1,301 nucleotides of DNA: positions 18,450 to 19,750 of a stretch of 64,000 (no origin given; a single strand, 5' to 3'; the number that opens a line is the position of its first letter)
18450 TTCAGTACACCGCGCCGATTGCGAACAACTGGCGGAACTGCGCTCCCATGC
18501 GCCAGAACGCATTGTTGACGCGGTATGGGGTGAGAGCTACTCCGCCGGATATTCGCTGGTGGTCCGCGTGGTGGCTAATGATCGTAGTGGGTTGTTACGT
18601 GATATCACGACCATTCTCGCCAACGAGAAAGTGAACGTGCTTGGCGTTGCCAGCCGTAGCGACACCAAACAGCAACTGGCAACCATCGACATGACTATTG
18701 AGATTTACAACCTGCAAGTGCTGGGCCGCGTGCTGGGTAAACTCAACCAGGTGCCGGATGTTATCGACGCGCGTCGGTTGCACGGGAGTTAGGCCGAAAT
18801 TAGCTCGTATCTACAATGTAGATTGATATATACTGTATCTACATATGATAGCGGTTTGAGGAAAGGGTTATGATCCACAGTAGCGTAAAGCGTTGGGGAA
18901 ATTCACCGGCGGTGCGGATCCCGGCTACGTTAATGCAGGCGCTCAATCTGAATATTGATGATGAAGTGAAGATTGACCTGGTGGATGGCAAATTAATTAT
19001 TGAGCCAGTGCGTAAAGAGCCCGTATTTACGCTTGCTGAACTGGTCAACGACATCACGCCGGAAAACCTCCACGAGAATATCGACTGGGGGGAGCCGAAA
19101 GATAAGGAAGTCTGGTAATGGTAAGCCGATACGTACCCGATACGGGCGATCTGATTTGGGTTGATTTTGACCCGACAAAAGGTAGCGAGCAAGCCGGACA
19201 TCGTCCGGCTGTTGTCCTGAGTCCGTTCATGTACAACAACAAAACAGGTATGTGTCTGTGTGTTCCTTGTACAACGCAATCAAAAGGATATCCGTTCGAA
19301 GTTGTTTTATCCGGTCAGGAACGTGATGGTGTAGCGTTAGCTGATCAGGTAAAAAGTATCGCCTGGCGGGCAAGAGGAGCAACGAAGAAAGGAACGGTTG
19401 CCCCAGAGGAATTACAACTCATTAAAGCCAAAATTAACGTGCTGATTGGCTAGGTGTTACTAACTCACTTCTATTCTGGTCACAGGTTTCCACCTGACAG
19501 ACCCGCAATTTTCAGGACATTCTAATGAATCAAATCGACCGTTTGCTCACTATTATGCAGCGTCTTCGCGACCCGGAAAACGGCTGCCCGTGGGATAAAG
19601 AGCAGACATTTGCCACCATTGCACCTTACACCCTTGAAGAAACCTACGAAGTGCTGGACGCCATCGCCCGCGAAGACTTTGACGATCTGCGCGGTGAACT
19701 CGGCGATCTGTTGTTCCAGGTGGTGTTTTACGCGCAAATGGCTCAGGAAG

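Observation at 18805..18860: mazEF operator palindromes immediately downstream of relA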

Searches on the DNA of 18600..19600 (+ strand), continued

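Call 45: get_annotated_region(hit=H14, flank=700)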
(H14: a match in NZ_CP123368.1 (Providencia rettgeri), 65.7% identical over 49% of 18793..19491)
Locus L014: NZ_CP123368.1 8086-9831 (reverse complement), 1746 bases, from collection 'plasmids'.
description: Providencia rettgeri strain PreM15793 plasmid p15793C_57, complete sequence
organism: Providencia rettgeri (NCBI taxid 587)
taxonomy: Bacteria; Pseudomonadota; Gammaproteobacteria; Enterobacterales; Morganellaceae; Providencia; Providencia rettgeri
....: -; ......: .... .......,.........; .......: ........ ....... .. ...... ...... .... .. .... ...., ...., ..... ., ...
typing (MOB-suite, as given by PLSDB): non-mobilizable
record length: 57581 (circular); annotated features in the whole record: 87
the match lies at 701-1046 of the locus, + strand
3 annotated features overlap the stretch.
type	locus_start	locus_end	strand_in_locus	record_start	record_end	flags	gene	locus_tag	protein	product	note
CDS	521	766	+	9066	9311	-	-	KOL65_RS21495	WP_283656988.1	AbrB/MazE/SpoVT family DNA-binding domain-containing protein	-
CDS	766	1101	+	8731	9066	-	mazF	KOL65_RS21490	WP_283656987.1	endoribonuclease MazF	-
CDS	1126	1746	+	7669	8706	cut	-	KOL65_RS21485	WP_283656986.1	hypothetical protein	-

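Call 46: search_rna_families(source=window, start=18600, end=19600, threshold=evalue, max_evalue=1)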
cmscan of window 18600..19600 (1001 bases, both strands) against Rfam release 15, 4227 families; matches with E-value up to 1: 0.
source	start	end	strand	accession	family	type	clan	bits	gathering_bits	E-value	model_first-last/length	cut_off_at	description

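Call 57: search_dna_similar(query=window:18805-18849:+, collection=ecoli_genomes, mode=near, max_rows=15, rows=spread, max_evalue=10)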
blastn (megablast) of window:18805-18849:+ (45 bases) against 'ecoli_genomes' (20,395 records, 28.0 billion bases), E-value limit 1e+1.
Records with a match: 4375; places in all: 4375; records where one place covers at least 80% of the query: 4375.
Genomes with a match: 4375 of 5426; with a place that covers at least 80% of the query: 4375. Places per genome that has any: lowest 1, median 1, highest 1. On chromosomes: 4375 places; on plasmids: 0.
Best place of each record, by identity: >=99% 4344; 95-99% 31.
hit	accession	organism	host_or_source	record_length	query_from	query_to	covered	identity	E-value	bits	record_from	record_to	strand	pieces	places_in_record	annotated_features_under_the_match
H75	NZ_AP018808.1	Escherichia coli strain E2865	Bos taurus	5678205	1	45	100%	100.0%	2e-14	84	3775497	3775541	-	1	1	none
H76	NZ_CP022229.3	Escherichia coli strain WCHEC96200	Homo sapiens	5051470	1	45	100%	100.0%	2e-14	84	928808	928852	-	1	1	none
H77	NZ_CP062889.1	Escherichia coli O100:H21 strain Res13-Lact-ER07-18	Sus scrofa domesticus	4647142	1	45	100%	100.0%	2e-14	84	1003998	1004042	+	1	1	none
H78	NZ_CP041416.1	Escherichia coli strain STEC711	goat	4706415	1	45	100%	100.0%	2e-14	84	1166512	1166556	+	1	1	none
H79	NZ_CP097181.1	Escherichia coli strain SH21PTE31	pig manure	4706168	1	45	100%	100.0%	2e-14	84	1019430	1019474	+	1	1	none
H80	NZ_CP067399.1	Escherichia coli strain XJW9B263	Bovine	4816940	1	45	100%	100.0%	2e-14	84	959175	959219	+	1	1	none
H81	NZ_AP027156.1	Escherichia coli strain JNE181771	Homo sapiens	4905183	1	45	100%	100.0%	2e-14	84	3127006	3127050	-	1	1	none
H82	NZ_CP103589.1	Escherichia coli strain 4750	Homo sapiens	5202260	1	45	100%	100.0%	2e-14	84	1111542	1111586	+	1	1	none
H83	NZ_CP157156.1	Escherichia coli strain UTAK-4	Bos taurus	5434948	1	45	100%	100.0%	2e-14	84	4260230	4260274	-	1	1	none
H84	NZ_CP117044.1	Escherichia coli strain B-DolR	Dolutegravir-resistant strain obtained ...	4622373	1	45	100%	100.0%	2e-14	84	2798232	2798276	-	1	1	none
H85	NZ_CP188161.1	Escherichia coli strain TUM24566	Laboratory developed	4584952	1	45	100%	100.0%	2e-14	84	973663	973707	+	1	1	none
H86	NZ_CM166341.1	Escherichia coli strain CH10508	Homo sapiens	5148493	1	45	100%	100.0%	2e-14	84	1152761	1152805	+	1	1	none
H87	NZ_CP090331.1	Escherichia coli strain ECO11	Homo sapiens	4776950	1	45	100%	100.0%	2e-14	84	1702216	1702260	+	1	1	none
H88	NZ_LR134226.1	Escherichia coli strain NCTC9088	missing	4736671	1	45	100%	100.0%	2e-14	84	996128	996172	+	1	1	none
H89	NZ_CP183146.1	Escherichia coli strain 455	Homo sapiens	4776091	3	45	96%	100.0%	3e-13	81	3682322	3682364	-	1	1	none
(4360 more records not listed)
